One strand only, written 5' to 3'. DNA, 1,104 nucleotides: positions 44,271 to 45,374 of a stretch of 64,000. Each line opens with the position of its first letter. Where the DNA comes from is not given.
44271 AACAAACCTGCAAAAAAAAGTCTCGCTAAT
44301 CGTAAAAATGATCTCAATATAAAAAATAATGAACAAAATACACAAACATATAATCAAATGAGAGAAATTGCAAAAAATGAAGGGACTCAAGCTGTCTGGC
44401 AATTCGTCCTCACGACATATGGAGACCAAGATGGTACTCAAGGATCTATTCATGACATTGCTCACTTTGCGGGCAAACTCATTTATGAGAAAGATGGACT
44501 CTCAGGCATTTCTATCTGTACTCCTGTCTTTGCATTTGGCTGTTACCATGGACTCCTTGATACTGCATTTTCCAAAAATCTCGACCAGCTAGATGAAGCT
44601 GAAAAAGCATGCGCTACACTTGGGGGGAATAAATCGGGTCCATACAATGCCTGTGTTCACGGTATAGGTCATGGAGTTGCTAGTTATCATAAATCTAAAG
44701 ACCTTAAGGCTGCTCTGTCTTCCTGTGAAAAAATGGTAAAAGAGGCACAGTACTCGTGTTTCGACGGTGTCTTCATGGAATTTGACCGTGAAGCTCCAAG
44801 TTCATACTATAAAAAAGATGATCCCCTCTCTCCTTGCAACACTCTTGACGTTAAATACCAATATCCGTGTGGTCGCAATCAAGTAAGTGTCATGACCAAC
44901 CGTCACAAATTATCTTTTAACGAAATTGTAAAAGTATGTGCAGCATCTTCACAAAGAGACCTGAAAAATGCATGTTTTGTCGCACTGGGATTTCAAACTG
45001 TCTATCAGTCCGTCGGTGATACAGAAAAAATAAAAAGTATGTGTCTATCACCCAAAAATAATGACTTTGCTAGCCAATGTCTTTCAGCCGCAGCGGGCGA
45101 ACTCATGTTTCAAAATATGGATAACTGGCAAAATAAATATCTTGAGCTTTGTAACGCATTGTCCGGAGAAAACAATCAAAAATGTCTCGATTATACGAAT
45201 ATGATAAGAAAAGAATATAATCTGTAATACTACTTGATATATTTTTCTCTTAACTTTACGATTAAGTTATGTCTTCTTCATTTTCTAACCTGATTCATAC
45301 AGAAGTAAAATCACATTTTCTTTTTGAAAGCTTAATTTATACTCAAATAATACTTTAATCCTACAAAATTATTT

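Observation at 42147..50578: Three cupredoxin-like domains with progressively degenerate type-1 copper ligands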

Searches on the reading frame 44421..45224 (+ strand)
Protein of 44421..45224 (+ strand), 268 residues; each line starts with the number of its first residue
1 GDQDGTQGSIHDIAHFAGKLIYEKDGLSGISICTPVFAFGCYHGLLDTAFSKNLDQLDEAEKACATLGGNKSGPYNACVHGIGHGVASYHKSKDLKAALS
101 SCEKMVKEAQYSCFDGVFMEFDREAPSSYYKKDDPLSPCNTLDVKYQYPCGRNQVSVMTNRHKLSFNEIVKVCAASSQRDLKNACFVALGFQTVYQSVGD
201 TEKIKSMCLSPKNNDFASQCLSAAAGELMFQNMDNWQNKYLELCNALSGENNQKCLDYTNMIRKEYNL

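Call 83: search_solved_structures(query=A7, max_evalue=10, show_alignments=2)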
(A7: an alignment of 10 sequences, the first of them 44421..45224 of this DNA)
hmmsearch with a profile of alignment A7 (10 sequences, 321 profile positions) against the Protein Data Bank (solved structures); distinct sequences matched with E-value up to 10: 0.
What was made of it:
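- On EfeO: The CHR profile finds nothing in the PDB (call 83).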
